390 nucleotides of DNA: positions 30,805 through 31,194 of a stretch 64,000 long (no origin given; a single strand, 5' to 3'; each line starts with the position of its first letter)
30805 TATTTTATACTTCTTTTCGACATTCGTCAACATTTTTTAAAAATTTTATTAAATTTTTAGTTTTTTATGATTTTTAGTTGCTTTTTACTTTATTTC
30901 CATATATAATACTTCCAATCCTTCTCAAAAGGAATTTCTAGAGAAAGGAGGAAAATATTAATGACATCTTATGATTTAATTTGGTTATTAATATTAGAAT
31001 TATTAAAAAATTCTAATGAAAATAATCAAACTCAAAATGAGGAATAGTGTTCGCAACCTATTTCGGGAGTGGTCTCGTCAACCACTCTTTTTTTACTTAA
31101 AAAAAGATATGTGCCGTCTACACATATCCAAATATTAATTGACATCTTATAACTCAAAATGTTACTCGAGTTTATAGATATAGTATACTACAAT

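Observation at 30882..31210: Self-contained 28-aa ORF plus convergent sRNA with a ~20-nt complement to its start codon: type I TA-like module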

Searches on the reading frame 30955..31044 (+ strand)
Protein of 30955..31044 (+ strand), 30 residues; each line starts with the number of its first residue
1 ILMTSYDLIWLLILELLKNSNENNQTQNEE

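Call 15: search_protein_families(library=pfam, proteins=[window:30961-31044:+], max_evalue=10)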
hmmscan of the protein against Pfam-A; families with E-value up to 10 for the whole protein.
seq(28 aa): 0 families

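Call 23: search_dna_similar(query=window:30961-31044:+, collection=plasmids, mode=protein, max_evalue=10, max_rows=15)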
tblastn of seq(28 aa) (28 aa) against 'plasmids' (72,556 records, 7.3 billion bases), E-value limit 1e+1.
No match.

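Call 32: search_protein_families(library=ncbifam, proteins=[window:30961-31044:+], max_evalue=10)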
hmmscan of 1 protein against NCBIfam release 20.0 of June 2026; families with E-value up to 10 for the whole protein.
seq(28 aa): 0 families

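Call 33: search_protein_families(library=phrogs, proteins=[window:30961-31044:+], max_evalue=10)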
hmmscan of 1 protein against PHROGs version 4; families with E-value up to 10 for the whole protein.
seq(28 aa): 0 families

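Call 44: search_protein_representatives(protein=window:30955-31044:+)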
Query: 30 residues. Proteins with E-value up to 0.001 (for the whole library): 6; up to 1e-10: 0; up to 1e-30: 0. The best 6 are listed.
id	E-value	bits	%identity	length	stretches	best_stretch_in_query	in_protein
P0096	4.0e-09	49.4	100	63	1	3-30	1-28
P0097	1.4e-05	38.9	78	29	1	3-29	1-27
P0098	1.9e-05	38.6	78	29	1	3-29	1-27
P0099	1.0e-04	36.4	74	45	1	3-29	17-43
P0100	5.0e-04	34.4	70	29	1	3-29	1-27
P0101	5.3e-04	34.3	78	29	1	3-29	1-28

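Call 46: find_encoding_contigs(protein=P0099, flank=4000, max_places=10)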
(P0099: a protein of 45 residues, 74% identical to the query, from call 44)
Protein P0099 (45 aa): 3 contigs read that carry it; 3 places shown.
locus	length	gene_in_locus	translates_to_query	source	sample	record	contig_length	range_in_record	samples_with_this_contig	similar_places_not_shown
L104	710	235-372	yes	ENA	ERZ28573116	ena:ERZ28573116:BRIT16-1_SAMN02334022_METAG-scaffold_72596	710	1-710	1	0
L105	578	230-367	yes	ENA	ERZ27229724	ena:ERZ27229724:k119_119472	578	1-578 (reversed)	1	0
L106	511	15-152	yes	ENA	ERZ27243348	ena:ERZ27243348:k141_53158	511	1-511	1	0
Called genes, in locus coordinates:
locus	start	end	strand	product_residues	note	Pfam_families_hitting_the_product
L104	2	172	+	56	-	?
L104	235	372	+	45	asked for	-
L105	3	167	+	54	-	?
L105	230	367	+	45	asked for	-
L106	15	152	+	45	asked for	-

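Call 47: find_encoding_contigs(protein=P0096, flank=4000, max_places=10)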
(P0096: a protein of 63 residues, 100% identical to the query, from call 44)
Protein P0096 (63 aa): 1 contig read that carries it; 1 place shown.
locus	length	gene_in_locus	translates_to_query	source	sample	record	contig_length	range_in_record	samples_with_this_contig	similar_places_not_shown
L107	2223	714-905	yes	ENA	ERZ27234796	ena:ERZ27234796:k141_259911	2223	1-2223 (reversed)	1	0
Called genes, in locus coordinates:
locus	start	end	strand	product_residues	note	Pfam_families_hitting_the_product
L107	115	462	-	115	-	PF00746:Gram_pos_anchor (weak)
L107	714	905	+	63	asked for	-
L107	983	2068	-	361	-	PF01926:MMR_HSR1, PF02421:FeoB_N, PF06071:YchF-GTPase_C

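Call 52: list_cluster_members(proteins=[P0097, P0098, P0100, P0101, P0099])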
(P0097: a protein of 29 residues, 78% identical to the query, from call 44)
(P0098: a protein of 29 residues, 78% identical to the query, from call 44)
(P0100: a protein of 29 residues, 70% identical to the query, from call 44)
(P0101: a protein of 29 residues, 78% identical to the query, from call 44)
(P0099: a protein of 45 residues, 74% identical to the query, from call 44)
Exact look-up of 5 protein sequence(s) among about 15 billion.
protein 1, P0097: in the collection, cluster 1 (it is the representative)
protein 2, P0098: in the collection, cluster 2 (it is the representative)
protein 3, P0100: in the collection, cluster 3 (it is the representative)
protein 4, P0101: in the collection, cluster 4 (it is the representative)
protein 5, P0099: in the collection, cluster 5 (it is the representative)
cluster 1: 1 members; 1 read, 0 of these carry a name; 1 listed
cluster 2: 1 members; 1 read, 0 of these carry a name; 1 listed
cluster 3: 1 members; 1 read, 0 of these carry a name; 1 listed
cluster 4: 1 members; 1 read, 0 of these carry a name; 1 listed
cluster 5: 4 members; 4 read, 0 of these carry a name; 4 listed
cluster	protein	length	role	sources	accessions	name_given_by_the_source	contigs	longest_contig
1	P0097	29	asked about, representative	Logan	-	-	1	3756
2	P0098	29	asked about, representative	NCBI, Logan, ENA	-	-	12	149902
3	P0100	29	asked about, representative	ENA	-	-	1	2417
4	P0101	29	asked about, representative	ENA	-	-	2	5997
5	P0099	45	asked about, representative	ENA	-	-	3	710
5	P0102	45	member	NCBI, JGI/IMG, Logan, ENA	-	-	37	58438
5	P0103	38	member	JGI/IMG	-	-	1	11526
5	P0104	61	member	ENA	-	-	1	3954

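Call 53: find_encoding_contigs(protein=P0102, flank=4000, max_places=10)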
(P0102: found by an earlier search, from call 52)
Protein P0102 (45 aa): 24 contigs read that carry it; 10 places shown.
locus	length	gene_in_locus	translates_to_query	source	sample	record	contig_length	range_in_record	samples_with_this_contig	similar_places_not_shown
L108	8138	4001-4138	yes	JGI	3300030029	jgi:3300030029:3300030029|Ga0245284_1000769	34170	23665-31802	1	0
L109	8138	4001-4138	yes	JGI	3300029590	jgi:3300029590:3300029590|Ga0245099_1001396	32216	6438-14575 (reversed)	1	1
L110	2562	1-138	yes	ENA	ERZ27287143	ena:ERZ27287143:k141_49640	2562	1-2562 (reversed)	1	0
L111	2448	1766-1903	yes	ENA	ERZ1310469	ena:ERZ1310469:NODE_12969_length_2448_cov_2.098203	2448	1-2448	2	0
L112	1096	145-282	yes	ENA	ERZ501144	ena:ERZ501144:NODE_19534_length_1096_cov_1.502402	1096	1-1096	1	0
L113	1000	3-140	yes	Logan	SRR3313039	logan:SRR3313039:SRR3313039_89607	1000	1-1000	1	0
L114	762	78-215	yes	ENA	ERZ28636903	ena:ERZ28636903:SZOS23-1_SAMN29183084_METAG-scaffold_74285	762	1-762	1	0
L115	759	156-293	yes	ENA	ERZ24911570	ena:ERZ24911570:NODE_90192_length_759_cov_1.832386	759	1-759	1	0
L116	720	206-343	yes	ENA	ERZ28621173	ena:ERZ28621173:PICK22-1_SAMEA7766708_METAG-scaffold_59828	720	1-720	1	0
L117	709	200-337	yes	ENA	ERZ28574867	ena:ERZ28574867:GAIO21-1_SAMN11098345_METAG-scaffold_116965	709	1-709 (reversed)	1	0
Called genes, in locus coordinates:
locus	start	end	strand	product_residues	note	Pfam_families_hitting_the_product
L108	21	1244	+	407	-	PF00579:tRNA-synt_1b, PF22421:SYY_C-terminal, PF01479:S4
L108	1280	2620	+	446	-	PF03448:MgtE_N, PF00571:CBS, PF01769:MgtE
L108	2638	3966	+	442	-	PF03448:MgtE_N, PF00571:CBS, PF01769:MgtE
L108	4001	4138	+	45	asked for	-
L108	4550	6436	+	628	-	PF02518:HATPase_c, PF13589:HATPase_c_3, PF00183:HSP90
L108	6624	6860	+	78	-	PF00583:Acetyltransf_1 (weak)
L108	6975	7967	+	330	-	PF13310:Virulence_RhuM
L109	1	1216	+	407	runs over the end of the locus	PF00579:tRNA-synt_1b, PF22421:SYY_C-terminal, PF01479:S4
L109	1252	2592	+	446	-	PF03448:MgtE_N, PF00571:CBS, PF01769:MgtE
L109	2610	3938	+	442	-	PF03448:MgtE_N, PF00571:CBS, PF01769:MgtE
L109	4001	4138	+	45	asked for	-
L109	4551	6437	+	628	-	PF02518:HATPase_c, PF13589:HATPase_c_3, PF00183:HSP90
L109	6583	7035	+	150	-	PF00583:Acetyltransf_1, PF13508:Acetyltransf_7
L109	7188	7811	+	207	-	PF01300:Sua5_yciO_yrdC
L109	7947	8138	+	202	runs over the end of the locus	PF00005:ABC_tran, PF13304:AAA_21 (faint)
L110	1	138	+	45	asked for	?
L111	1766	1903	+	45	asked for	-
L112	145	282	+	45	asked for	-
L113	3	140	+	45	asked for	?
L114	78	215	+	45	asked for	-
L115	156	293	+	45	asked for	-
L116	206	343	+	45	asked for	-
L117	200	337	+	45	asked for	-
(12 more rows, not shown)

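Call 54: find_encoding_contigs(protein=P0103, flank=4000, max_places=10)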
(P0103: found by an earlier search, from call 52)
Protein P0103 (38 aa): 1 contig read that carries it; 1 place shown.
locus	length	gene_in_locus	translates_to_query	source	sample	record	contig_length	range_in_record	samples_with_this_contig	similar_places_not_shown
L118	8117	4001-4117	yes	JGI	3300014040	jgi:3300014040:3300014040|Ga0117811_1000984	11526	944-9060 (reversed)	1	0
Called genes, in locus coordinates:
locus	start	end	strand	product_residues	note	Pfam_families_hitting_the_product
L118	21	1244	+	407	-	PF00579:tRNA-synt_1b, PF22421:SYY_C-terminal, PF01479:S4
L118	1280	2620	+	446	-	PF03448:MgtE_N, PF00571:CBS, PF01769:MgtE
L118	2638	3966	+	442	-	PF03448:MgtE_N, PF00571:CBS, PF01769:MgtE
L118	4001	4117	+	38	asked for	-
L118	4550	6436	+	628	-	PF02518:HATPase_c, PF13589:HATPase_c_3, PF00183:HSP90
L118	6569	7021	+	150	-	PF00583:Acetyltransf_1, PF13508:Acetyltransf_7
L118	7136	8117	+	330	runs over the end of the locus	PF13310:Virulence_RhuM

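Call 55: find_encoding_contigs(protein=P0104, flank=4000, max_places=10)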
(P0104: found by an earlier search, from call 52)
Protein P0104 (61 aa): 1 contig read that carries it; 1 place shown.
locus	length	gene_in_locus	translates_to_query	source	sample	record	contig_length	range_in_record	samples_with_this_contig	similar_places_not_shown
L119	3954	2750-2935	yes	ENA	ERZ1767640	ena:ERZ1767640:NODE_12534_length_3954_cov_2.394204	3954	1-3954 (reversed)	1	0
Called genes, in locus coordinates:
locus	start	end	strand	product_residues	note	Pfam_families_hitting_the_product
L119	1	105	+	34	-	?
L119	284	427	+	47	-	-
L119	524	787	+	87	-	-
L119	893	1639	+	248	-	PF12663:DUF3788, PF12675:DUF3795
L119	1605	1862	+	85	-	-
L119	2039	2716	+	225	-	-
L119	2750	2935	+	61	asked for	-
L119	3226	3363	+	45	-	PF04542:Sigma70_r2 (weak)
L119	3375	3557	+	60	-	-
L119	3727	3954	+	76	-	?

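Call 58: find_homologous_proteins(query=L108:2638-3966:+, max_evalue=1e-60)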
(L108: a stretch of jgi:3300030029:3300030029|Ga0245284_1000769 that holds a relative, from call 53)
Query L108:2638-3966:+ (442 aa): 8000 proteins with E <= 1e-60 among 8000 candidates; the best 120 are listed.
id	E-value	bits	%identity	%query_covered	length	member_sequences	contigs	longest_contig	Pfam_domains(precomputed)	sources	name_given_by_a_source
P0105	7.4e-272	919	99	100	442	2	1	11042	PF01769.22,PF00571.34,PF03448.23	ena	-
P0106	1.6e-271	918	99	100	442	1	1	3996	PF01769.22,PF00571.34,PF03448.23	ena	-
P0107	1.7e-271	918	99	100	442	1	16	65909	PF01769.22,PF00571.34,PF03448.23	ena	-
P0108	1.8e-271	918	99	100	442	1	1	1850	PF01769.22,PF00571.34,PF03448.23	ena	-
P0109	4.4e-271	917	99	100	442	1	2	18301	PF01769.22,PF00571.34,PF03448.23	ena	-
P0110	4.7e-271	917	99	100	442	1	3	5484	PF01769.22,PF00571.34,PF03448.23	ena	-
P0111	2.4e-270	914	99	100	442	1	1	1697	PF01769.22,PF00571.34,PF03448.23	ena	-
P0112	3.8e-270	914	98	100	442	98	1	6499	PF01769.22,PF00571.34,PF03448.23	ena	-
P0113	7.9e-253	857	90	100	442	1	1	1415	PF01769.22,PF00571.34,PF03448.23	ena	-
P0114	8.2e-252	853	91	100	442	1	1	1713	PF01769.22,PF00571.34,PF03448.23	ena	-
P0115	3.8e-251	851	90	100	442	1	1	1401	PF01769.22,PF00571.34,PF03448.23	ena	-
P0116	1.9e-245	832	89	99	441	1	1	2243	PF01769.22,PF00571.34,PF03448.23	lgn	-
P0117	2.6e-237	805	86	100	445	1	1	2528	PF01769.22,PF00571.34,PF03448.23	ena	-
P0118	7.4e-237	804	85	100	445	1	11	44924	PF01769.22,PF00571.34,PF03448.23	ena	-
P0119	1.0e-236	803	85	100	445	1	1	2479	PF01769.22,PF00571.34,PF03448.23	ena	-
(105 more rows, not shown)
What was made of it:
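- Tried and rejected: I tried to find their contigs through MgtE homologues with matching contig lengths, and this failed (call 58).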

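Call 59: find_homologous_proteins(query=P0102, max_evalue=10)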
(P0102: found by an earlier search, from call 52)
Query P0102 (45 aa): 12 proteins with E <= 10 among 12 candidates.
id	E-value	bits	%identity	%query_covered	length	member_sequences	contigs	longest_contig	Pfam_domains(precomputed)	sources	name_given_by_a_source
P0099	6.9e-21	89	98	100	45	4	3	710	-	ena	-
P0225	7.3e-18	80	87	67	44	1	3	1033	-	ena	-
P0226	2.4e-9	54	100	64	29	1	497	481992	-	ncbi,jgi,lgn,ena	-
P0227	9.9e-9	52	97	64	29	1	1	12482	-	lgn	-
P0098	1.1e-8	52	97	64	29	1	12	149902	-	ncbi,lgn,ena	-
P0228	1.5e-8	51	97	64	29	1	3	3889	-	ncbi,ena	-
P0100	2.1e-8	51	97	64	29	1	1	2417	-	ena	-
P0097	3.2e-8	50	93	64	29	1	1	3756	-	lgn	-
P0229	3.3e-8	50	97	64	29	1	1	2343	-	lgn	-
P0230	3.8e-8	50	93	64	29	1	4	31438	-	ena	-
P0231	6.4e-6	43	83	64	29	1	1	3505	-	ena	-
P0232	3.8e-3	35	64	80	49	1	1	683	-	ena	-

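Call 61: find_encoding_contigs(protein=P0225, flank=4000, max_places=10)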
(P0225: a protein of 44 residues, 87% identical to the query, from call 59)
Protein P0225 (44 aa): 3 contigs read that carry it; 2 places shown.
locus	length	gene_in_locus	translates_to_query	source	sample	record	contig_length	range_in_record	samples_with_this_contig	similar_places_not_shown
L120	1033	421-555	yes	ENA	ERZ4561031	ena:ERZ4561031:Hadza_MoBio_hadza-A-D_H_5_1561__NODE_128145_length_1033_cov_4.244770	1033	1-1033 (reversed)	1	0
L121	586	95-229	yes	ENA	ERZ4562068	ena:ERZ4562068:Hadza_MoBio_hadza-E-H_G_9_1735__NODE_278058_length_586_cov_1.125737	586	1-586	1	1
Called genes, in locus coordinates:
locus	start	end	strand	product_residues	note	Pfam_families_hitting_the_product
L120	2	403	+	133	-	?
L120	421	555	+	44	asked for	-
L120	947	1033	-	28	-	?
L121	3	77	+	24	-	?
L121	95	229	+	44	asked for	-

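Call 62: find_encoding_contigs(protein=P0232, flank=4000, max_places=10)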
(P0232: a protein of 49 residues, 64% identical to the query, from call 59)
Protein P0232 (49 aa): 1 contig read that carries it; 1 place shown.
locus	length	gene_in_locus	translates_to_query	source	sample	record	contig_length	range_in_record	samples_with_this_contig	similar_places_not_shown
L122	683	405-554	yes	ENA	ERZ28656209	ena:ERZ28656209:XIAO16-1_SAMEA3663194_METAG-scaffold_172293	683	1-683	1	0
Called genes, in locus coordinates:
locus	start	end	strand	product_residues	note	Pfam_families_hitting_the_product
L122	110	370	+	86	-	PF01769:MgtE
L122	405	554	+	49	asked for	-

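Call 67: search_protein_families(library=pfam, proteins=[L119:2039-2716:+, L120:2-403:+, L119:3226-3363:+, L119:3375-3557:+], max_evalue=1)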
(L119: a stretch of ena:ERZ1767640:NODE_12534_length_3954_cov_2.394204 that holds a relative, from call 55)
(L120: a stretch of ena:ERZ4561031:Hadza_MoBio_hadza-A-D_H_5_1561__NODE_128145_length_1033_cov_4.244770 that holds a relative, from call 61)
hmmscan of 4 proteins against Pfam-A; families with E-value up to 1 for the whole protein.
L119:2039-2716:+ (225 aa): 1 family
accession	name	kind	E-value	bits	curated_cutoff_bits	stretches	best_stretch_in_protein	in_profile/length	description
PF04377.21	ATE_C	-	0.028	15.5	25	1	101-163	5-71/122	Arginine-tRNA-protein transferase, C terminus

L120:2-403:+ (133 aa): 2 families
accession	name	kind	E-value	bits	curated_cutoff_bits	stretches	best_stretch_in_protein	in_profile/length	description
PF01098.24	FTSW_RODA_SPOVE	-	1.2e-05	25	26.4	1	11-110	254-353/356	Cell cycle protein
PF20589.3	DUF6790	-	0.047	14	27.1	1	23-72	3-57/158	Family of unknown function (DUF6790)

L119:3226-3363:+ (45 aa): 2 families
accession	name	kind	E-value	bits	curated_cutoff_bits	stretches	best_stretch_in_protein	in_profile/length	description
PF04542.20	Sigma70_r2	-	3.1e-06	27.3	24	1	7-42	1-36/71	Sigma-70 region 2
PF21232.3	Yme1-like_N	-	0.051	13.7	27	1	24-43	8-27/61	Yme1-like, N-terminal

L119:3375-3557:+ (60 aa): 6 families
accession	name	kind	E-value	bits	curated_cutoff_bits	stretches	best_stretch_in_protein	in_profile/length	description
PF16278.11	zf-C2HE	-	0.0036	18.1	30.1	1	5-36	21-52/63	C2HE / C2H2 / C2HC zinc-binding finger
PF23202.1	PAH_ZNF598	-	0.0084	16.8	25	1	29-59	6-36/83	ZNF598 PAH domain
PF16866.11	PHD_4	-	0.03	14.7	30.6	1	13-50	19-57/65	PHD-finger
PF20020.4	DUF6431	-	0.069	13.4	26.6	1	11-37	22-48/82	Domain of unknown function (DUF6431)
PF23135.2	TRI4_N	-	0.09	13.2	27.8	1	13-50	17-54/61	TRI4 N-terminal domain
PF13490.11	zf-HC2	-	0.11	13.1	22.2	1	2-27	9-34/35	Putative zinc-finger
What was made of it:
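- The peptide hits nothing in Pfam, NCBIfam or PHROGs (calls 15, 32, 33, 67).
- Tried and rejected: Pfam, NCBIfam and PHROGs gave no hit for the peptide (calls 15, 32, 33, 67).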

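Call 78: find_encoding_contigs(protein=P0118, flank=1500, max_places=10)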
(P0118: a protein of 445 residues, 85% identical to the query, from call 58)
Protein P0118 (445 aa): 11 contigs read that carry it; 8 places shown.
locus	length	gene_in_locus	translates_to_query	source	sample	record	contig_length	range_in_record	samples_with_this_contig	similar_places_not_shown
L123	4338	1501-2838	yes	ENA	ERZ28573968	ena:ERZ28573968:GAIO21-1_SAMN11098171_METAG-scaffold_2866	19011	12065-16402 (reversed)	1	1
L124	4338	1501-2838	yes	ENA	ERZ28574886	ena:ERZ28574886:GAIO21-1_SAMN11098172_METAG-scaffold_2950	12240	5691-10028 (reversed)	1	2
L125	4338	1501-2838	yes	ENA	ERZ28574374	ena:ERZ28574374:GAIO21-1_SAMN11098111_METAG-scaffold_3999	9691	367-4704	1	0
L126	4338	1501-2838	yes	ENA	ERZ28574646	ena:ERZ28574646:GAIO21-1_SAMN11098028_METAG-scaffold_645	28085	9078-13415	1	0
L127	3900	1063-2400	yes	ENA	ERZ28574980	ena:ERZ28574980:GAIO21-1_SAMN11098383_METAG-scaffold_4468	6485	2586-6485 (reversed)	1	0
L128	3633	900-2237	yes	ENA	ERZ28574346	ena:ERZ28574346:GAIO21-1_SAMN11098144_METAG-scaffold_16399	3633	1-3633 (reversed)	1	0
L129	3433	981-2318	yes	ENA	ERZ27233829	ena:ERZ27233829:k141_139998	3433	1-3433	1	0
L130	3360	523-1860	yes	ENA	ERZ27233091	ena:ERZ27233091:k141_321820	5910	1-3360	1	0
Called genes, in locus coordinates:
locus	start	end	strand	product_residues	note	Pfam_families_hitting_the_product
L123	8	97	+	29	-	-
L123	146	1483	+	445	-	PF03448:MgtE_N, PF00571:CBS, PF01769:MgtE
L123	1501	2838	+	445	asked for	PF03448:MgtE_N, PF00571:CBS, PF01769:MgtE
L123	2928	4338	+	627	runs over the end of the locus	PF02518:HATPase_c (weak), PF13589:HATPase_c_3, PF00183:HSP90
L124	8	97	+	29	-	-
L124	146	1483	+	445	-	PF03448:MgtE_N, PF00571:CBS, PF01769:MgtE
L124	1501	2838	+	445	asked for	PF03448:MgtE_N, PF00571:CBS, PF01769:MgtE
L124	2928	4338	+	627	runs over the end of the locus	PF02518:HATPase_c (weak), PF13589:HATPase_c_3, PF00183:HSP90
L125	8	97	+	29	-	-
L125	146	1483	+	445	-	PF03448:MgtE_N, PF00571:CBS, PF01769:MgtE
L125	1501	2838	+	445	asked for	PF03448:MgtE_N, PF00571:CBS, PF01769:MgtE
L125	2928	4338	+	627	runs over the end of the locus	PF02518:HATPase_c (weak), PF13589:HATPase_c_3, PF00183:HSP90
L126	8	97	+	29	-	-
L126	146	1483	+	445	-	PF03448:MgtE_N, PF00571:CBS, PF01769:MgtE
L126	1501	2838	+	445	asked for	PF03448:MgtE_N, PF00571:CBS, PF01769:MgtE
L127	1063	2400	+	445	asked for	PF03448:MgtE_N, PF00571:CBS, PF01769:MgtE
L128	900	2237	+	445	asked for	PF03448:MgtE_N, PF00571:CBS, PF01769:MgtE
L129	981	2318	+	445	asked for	PF03448:MgtE_N, PF00571:CBS, PF01769:MgtE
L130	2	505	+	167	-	?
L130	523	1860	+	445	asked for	PF03448:MgtE_N, PF00571:CBS, PF01769:MgtE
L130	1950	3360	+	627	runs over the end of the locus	PF02518:HATPase_c (weak), PF13589:HATPase_c_3, PF00183:HSP90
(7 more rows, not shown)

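Call 87: predict_structure(alignment_id=A5)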
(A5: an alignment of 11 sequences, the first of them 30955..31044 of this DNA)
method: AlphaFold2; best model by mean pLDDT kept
length: 30 residues; sequences in the alignment: 11
mean_pLDDT: 81.3   pTM: 0.39
mean pLDDT of the five models: 81.3, 80.1, 77.9, 77.6, 74.3
residues with pLDDT >= 90: 14; 70-90: 8; 50-70: 8; < 50: 0
segments of 3 or more residues with pLDDT < 50: none
pLDDT, mean of each block of 10 residues (from residue 1): 88 92 63
secondary structure, 60 per line:
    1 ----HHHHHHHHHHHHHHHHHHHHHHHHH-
elements in order: H5-29
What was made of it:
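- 30961..31047 (+): Gene for a 28-aa protein, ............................, with a conserved amphipathic N-terminal helix and a variable polar tail. AF2 predicts a helix with pLDDT 88-92 over the first 20 residues (call 87).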
